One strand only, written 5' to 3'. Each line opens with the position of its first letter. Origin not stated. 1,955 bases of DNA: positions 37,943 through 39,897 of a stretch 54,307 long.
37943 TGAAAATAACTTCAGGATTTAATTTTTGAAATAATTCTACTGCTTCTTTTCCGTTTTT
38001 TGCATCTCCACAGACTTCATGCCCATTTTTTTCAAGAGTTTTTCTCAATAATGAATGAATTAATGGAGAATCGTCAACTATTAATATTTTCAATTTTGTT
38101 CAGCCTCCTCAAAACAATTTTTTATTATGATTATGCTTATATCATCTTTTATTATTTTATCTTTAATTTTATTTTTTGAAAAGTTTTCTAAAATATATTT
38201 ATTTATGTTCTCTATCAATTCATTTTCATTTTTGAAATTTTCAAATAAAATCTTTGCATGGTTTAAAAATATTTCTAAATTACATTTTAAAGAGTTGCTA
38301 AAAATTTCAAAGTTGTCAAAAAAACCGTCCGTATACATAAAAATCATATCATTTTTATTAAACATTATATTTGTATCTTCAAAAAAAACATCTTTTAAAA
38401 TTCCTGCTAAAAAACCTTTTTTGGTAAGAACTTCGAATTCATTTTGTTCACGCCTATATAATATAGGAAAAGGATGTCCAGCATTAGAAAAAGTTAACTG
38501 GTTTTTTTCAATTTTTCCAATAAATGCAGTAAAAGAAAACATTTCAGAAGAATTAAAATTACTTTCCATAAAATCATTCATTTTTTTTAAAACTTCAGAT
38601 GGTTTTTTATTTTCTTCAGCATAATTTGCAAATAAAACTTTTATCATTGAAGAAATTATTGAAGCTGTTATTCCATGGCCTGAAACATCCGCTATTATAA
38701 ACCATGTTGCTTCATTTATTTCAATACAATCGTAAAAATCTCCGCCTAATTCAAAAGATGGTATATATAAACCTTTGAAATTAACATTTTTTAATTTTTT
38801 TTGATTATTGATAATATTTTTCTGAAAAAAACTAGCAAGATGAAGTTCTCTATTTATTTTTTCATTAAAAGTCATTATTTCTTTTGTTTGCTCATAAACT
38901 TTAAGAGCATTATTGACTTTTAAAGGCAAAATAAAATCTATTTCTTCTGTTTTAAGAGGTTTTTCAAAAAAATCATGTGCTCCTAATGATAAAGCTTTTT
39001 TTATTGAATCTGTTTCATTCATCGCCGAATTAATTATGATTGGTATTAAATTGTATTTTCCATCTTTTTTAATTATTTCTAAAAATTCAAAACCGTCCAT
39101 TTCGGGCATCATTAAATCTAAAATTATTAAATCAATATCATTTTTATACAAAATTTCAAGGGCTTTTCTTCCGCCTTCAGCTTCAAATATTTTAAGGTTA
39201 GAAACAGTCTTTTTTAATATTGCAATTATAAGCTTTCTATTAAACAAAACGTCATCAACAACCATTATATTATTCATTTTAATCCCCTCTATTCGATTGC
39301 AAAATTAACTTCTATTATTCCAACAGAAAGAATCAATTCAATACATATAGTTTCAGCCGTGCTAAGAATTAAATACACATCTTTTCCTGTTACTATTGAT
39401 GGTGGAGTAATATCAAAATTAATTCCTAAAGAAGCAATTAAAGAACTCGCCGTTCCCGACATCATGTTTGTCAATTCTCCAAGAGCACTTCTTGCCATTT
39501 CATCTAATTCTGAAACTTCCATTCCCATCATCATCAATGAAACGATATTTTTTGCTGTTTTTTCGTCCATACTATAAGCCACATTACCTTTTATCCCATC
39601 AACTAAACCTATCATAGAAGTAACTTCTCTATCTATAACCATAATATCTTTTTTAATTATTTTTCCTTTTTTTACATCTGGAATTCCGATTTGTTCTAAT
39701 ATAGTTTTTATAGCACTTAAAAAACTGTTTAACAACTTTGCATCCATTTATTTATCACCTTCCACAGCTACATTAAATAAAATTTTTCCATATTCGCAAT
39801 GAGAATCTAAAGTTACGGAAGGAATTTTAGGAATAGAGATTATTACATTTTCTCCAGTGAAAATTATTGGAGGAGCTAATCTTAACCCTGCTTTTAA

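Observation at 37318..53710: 16-gene array coupling a Che-like chemosensory pathway to a partner-switching module with no target in sight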

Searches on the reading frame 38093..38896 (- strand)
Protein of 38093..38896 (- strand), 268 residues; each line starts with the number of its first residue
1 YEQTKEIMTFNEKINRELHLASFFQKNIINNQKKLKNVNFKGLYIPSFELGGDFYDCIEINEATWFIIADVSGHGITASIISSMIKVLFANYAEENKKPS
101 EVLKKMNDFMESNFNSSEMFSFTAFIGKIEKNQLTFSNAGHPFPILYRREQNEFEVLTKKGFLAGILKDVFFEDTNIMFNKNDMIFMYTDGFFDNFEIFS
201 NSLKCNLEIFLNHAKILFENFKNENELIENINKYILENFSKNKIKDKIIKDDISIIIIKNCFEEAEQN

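Call 33: find_related_loci(query=A2, collection=metagenome_contigs, flank=10000)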
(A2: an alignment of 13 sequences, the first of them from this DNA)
Query A2 (268 aa) in metagenome_contigs; peptide patterns used: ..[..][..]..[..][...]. (x = any residue, [..] = any of these).
76 stretches matched a pattern; 59 encode a relative of the query (tblastn E <= 1e-3); 59 distinct loci.
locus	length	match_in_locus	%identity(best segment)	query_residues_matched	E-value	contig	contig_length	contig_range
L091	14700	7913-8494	49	2-195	4e-60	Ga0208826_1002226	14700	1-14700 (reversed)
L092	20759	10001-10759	38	1-259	4e-59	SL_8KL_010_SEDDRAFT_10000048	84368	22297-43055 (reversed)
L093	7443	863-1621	38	1-259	8e-59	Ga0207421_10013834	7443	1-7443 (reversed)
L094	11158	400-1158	37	1-259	8e-58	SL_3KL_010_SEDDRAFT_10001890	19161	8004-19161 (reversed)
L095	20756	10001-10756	40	2-259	4e-58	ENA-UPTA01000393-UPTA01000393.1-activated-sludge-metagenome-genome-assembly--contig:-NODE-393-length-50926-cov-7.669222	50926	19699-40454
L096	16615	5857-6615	37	1-259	5e-58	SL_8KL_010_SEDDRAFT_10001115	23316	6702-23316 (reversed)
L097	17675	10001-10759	37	1-259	5e-58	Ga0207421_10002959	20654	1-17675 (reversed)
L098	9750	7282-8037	40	2-259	9e-58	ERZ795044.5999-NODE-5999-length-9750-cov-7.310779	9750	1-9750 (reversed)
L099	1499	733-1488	39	2-259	2e-59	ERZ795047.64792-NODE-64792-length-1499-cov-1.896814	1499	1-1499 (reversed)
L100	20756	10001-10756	39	2-259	7e-57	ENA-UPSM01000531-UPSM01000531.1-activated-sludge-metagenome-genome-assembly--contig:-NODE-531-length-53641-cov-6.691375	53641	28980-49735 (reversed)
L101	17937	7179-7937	37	1-259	1e-56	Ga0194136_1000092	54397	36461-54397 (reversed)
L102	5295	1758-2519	39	1-259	6e-55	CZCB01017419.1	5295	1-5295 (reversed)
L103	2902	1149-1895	37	1-256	1e-54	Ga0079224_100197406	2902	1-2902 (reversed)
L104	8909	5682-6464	36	1-259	3e-48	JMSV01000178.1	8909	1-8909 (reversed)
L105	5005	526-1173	36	38-259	2e-47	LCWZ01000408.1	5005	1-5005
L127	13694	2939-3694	29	1-260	2e-38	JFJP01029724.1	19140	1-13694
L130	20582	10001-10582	38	1-194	4e-43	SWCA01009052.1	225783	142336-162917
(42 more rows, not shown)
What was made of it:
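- Tried and rejected: Repeating it with the PP2C part alone on metagenomes worked (call 33).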

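Call 78: search_protein_families(library=pfam, proteins=[L130:8-1591:+, L130:1616-2647:+, L130:2696-4054:+, L130:4232-5035:+, L130:5047-5688:+, L130:5698-6402:+, L130:6460-6954:+, L130:7121-8800:+, L130:10884-11933:-, L130:11956-13200:-], max_evalue=0.0001)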
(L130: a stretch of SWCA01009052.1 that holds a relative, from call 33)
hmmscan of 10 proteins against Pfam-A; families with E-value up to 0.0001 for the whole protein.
L130:8-1591:+ (527 aa): 3 families
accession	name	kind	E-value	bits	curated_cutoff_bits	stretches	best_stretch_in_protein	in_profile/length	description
PF00072.30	Response_reg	-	1.5e-26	93.1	30.2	1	411-523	1-110/111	Response regulator receiver domain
PF01584.24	CheW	-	1.4e-20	73.8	23.5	1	255-386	2-136/138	CheW-like domain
PF02518.31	HATPase_c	-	1.9e-19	70.6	26.4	1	109-249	4-110/111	Histidine kinase-, DNA gyrase B-, and HSP90-like ATPase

L130:1616-2647:+ (343 aa): 2 families
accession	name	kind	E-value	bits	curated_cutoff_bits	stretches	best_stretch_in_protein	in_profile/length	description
PF01339.22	CheB_methylest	-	5.3e-56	189.5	24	1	165-340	2-174/174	CheB methylesterase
PF00072.30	Response_reg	-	3.2e-24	85.7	30.2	1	4-111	1-104/111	Response regulator receiver domain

L130:2696-4054:+ (452 aa): 5 families
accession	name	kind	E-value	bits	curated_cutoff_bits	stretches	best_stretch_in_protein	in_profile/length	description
PF00990.26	GGDEF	-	3.2e-35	121.7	23.8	1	298-452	2-159/161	Diguanylate cyclase, GGDEF domain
PF00072.30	Response_reg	-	2.4e-27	95.7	30.2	1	7-118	1-110/111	Response regulator receiver domain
PF00989.32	PAS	-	6.7e-08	33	22.6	1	193-233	2-42/113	PAS fold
PF13188.13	PAS_8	-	9.9e-07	28.9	21.8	1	194-239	3-50/65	PAS domain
PF23198.2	PDE8A_N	-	5.8e-05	23.5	29.6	0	15-88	21-95/147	PDE8A-like, N-terminal domain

L130:4232-5035:+ (267 aa): 2 families
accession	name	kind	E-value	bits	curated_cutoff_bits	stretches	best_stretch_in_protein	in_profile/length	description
PF00497.25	SBP_bac_3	-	5.1e-43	146.4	26.4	1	42-262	2-132/132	Bacterial extracellular solute-binding proteins, family 3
PF10613.14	Lig_chan-Glu_bd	-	7.7e-09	36.1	30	1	60-133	41-113/115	Ligated ion channel L-glutamate- and glycine-binding site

L130:5047-5688:+ (213 aa): 1 family
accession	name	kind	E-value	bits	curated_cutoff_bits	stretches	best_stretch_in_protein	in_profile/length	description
PF00528.27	BPD_transp_1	-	8e-30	104.4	26.4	1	30-209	2-182/184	Binding-protein-dependent transport system inner membrane component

L130:5698-6402:+ (234 aa): 4 families
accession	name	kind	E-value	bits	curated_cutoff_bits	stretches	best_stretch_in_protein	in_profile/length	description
PF00005.33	ABC_tran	-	1.9e-34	119.7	25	1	19-159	1-137/137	ABC transporter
PF13304.12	AAA_21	-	1e-12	49.2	27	2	127-189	234-299/304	AAA domain, putative AbiEii toxin, Type IV TA system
PF02463.25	SMC_N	-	1.7e-09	37.9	40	1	25-197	21-206/220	RecF/RecN/SMC N terminal domain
PF09818.15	ABC_ATPase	-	2.3e-05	24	23.2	0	24-49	75-99/283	P-loop domain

L130:6460-6954:+ (164 aa): 6 families
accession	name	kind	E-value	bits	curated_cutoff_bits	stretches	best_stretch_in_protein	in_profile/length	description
PF09419.16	PGP_phosphatase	-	2.1e-08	34.4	20.4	1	5-131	16-157/168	Mitochondrial PGP phosphatase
PF13242.12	Hydrolase_like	-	4.3e-08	33.4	22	1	93-137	4-48/75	HAD-hyrolase-like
PF00702.32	Hydrolase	-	2.4e-07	31.8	26.4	1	43-129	95-189/191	haloacid dehalogenase-like hydrolase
PF13419.12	HAD_2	-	4.4e-07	30.6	23.8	1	12-137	46-178/178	Haloacid dehalogenase-like hydrolase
PF08282.18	Hydrolase_3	-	1.9e-05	24.9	20.9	1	31-86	1-55/255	haloacid dehalogenase-like hydrolase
PF13344.12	Hydrolase_6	-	3.1e-05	24.4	27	1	31-123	1-93/101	Haloacid dehalogenase-like hydrolase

L130:7121-8800:+ (559 aa): 5 families
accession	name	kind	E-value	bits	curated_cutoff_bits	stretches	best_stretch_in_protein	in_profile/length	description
PF02518.31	HATPase_c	-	4.5e-33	114.4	26.4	1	435-549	1-109/111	Histidine kinase-, DNA gyrase B-, and HSP90-like ATPase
PF00512.31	HisKA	-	3.9e-20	72.1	26.9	1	323-388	1-66/66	His Kinase A (phospho-acceptor) domain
PF01590.32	GAF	-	1.6e-07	32.3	22.4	1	159-297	2-129/133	GAF domain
PF13426.13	PAS_9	-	3.4e-07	30.9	27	1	32-126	10-103/103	PAS domain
PF13185.12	GAF_2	-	1.8e-05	25.4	28.6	1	159-295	4-129/136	GAF domain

L130:10884-11933:- (349 aa): 1 family
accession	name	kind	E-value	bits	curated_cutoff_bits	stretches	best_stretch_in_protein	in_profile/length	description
PF03358.20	FMN_red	-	2.7e-20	72.9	24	1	163-315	1-146/152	NADPH-dependent FMN reductase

L130:11956-13200:- (414 aa): 0 families

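Call 83: search_protein_families(library=pfam, proteins=[L127:11-631:+, L127:641-1054:+, L127:1017-2096:+, L127:2114-3700:+, L127:3832-4155:+, L127:4152-4964:+, L127:4948-5409:+, L127:5428-5904:+, L127:5905-6366:+, L127:6480-8435:-], max_evalue=0.001)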
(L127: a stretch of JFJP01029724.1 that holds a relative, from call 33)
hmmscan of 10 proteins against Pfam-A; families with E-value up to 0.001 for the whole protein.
L127:11-631:+ (206 aa): 0 families

L127:641-1054:+ (137 aa): 0 families

L127:1017-2096:+ (359 aa): 2 families
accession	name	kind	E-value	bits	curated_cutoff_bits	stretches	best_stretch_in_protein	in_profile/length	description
PF03462.23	PCRF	-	1.5e-72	244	24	1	8-202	1-194/194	PCRF domain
PF00472.26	RF-1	-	1.5e-44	151.1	35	1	213-320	4-116/116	RF-1 domain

L127:2114-3700:+ (528 aa): 3 families
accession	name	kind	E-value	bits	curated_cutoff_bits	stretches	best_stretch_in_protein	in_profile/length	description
PF07228.17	SpoIIE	-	2.8e-32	112.7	25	1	337-527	3-191/192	Stage II sporulation protein E (SpoIIE)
PF00072.30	Response_reg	-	1e-25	90.5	30.2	1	153-262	1-107/111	Response regulator receiver domain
PF13581.12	HATPase_c_2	-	1.8e-08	34.9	27.4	1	45-115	31-103/127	Histidine kinase-like ATPase domain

L127:3832-4155:+ (107 aa): 2 families
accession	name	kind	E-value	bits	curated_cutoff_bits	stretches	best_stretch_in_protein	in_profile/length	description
PF01740.26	STAS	-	9.5e-12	45.1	22.6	1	4-101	3-99/106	STAS domain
PF13466.11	STAS_2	-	5.6e-09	36.5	29.2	1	19-96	6-80/80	STAS domain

L127:4152-4964:+ (270 aa): 1 family
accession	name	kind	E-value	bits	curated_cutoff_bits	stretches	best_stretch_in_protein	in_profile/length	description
PF01627.28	Hpt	-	6.6e-17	62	24.6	1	8-100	1-82/84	Hpt domain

L127:4948-5409:+ (153 aa): 1 family
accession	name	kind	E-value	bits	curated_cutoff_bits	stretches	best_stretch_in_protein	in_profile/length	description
PF00072.30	Response_reg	-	1.2e-28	100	30.2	1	38-148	1-110/111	Response regulator receiver domain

L127:5428-5904:+ (158 aa): 1 family
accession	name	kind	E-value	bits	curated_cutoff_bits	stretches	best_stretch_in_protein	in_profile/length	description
PF13690.11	CheX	-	3.1e-16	59.6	27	1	43-133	1-85/94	Chemotaxis phosphatase CheX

L127:5905-6366:+ (153 aa): 2 families
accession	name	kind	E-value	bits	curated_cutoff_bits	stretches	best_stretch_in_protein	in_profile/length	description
PF13690.11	CheX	-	3.1e-17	62.8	27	1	42-125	1-79/94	Chemotaxis phosphatase CheX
PF04509.17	CheC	-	4e-09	36.7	22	1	84-119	1-37/38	CheC-like family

L127:6480-8435:- (651 aa): 3 families
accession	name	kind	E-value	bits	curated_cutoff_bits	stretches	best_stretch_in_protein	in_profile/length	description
PF00270.35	DEAD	-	2.5e-50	170.9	26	1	89-259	1-165/167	DEAD/DEAH box helicase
PF00271.37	Helicase_C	-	3.3e-32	111.4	23.5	1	296-404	2-110/110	Helicase conserved C-terminal domain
PF04851.21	ResIII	-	5.7e-06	26.8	22.5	1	91-253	7-161/164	Type III restriction enzyme, res subunit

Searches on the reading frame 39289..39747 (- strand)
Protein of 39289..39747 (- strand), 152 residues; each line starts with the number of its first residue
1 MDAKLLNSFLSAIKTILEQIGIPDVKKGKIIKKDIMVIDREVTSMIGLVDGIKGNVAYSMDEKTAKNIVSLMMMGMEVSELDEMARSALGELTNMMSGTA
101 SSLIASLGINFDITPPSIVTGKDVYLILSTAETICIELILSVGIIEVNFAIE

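Call 4: search_protein_families(library=pfam, proteins=[window:39289-39747:-], max_evalue=0.01)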
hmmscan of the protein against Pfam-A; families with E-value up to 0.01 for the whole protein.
window:39289-39747:- (152 aa): 2 families
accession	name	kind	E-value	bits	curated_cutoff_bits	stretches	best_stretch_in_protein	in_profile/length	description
PF13690.11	CheX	-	9.4e-21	74.1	27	1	42-136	1-91/94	Chemotaxis phosphatase CheX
PF04509.17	CheC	-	8.3e-11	42.1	22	1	84-119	1-37/38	CheC-like family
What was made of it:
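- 39289..39747 (-): CheX3 (152 aa), the closest of the three to T. maritima CheX. Pfam CheX + CheC (call 4).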

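Call 64: search_solved_structures(query=window:39289-39747:-, max_evalue=0.01, show_alignments=1)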
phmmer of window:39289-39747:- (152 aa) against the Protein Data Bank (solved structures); distinct sequences matched with E-value up to 0.01: 11.
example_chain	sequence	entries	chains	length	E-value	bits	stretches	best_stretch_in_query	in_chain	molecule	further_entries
1squ_A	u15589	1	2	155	2.2e-23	86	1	1-126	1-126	CheX protein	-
1xko_A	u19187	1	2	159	2.3e-23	85.9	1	1-126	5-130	CHEMOTAXIS protein cheX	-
3iic_A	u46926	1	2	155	1.1e-13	54.6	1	2-125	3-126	CheC domain protein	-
6vpw_A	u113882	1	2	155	1.1e-12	51.4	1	3-123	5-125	Chemotaxis protein CheX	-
3hzh_B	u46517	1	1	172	1.6e-10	44.4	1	7-151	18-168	Chemotaxis operon protein (CheX)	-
3h2d_A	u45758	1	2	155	2.8e-10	43.6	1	2-123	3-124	CheC-like superfamily protein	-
3hm4_A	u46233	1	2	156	3.9e-10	43.1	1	8-149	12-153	Chemotaxis protein CheX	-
3h4y_A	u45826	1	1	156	1.8e-09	41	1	11-149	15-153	putative chemotaxis protein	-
4hyn_A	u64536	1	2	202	1.5e-08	38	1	22-118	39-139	CheC, inhibitor of MCP methylation / FliN fusion protein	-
1xkr_A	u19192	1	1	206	5.7e-05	26.4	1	19-121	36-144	chemotaxis protein CheC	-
2f9z_A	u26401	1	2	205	5.9e-05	26.4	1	19-121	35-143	chemotaxis protein CheC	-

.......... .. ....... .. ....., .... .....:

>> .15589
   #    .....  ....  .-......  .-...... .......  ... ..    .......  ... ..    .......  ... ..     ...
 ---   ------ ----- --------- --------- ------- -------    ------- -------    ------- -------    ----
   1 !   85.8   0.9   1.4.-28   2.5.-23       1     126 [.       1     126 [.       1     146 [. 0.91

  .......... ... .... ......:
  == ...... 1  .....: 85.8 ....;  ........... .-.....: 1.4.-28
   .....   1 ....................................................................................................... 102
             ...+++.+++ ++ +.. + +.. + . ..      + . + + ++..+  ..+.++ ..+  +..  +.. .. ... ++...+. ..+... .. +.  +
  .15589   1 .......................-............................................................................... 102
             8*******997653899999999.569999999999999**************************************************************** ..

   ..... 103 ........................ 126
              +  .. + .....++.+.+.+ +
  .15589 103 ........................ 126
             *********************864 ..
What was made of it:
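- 39289..39747 (-): Aligns to 1SQU/1XKO with E 2e-23 over residues 1-126 (call 64).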
